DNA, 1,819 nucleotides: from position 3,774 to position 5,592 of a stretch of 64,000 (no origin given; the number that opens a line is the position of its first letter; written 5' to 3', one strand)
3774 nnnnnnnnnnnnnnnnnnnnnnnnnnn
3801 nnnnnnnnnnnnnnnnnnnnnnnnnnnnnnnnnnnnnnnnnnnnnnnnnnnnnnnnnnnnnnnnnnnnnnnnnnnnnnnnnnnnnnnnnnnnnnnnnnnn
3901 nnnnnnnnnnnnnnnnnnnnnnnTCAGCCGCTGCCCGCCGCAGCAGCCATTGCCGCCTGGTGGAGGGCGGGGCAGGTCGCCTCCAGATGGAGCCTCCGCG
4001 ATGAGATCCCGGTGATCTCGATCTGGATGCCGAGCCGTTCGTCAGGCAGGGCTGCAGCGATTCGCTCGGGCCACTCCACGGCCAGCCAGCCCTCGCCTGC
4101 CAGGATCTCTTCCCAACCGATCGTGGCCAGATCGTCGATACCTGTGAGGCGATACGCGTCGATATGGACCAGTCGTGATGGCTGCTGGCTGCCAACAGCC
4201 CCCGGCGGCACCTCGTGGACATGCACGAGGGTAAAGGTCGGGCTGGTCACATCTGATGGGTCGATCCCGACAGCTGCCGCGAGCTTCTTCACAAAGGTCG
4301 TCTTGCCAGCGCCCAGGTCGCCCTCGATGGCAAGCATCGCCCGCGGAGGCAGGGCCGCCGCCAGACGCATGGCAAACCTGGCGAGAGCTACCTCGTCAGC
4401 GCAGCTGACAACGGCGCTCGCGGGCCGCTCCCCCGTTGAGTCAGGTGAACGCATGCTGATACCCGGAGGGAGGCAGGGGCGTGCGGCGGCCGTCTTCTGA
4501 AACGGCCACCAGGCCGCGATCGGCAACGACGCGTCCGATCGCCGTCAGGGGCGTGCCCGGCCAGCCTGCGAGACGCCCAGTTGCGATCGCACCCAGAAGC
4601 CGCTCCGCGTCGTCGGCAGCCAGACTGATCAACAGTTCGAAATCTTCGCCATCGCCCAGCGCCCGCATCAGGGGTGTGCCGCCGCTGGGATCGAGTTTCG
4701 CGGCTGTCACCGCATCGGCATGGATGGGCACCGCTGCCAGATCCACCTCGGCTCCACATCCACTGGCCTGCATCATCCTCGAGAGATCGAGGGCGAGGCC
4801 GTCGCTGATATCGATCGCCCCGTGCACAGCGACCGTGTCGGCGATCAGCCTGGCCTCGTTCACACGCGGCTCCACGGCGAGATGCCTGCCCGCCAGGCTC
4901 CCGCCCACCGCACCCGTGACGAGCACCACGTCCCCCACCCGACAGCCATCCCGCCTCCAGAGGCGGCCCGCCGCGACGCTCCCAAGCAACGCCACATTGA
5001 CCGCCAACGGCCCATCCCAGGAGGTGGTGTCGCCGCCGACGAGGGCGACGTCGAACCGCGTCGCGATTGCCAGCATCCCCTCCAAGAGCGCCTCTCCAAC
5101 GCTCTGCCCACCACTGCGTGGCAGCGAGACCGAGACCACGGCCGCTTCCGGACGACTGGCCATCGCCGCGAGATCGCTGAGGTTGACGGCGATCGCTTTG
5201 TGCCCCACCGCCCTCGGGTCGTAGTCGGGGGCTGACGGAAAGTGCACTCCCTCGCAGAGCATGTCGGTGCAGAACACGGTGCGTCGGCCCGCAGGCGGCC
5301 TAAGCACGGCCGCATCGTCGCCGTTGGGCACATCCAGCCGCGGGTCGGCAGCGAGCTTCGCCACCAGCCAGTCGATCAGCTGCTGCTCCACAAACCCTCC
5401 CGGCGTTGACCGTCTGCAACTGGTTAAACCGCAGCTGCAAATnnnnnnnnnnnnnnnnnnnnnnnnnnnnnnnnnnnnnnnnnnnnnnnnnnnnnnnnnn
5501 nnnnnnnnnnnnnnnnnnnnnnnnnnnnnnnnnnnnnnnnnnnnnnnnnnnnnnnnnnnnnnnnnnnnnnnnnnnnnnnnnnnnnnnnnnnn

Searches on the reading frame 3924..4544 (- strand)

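Call 24: search_protein_families(library=pfam, proteins=[window:3924-4544:-], max_evalue=0.00001)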
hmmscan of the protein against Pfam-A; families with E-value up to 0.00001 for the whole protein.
window:3924-4544:- (206 aa): 1 family
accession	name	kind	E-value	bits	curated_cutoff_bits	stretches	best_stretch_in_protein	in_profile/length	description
PF02367.23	TsaE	-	1.1e-32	113.1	26.6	1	50-179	3-122/128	Threonylcarbamoyl adenosine biosynthesis protein TsaE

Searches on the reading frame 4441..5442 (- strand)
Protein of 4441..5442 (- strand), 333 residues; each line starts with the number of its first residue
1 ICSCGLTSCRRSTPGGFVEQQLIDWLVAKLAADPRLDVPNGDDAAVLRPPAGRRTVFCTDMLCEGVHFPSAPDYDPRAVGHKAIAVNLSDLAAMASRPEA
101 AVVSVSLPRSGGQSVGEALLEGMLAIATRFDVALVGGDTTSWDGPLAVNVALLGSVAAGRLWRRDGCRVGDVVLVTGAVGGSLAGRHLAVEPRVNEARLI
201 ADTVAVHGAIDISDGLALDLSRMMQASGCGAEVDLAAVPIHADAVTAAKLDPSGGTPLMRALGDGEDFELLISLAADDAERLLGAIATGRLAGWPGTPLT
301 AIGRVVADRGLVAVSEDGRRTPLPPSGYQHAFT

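Call 24: search_protein_families(library=pfam, proteins=[window:4441-5442:-], max_evalue=0.00001)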
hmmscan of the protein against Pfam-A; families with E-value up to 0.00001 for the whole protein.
window:4441-5442:- (333 aa): 2 families
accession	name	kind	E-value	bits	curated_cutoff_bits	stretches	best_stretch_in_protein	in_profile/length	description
PF00586.29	AIRS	-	1.6e-25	90.1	24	1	41-156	1-112/112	AIR synthase related protein, N-terminal domain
PF02769.27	AIRS_C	-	2.3e-09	38.1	23.1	1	184-312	38-152/156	AIR synthase related protein, C-terminal domain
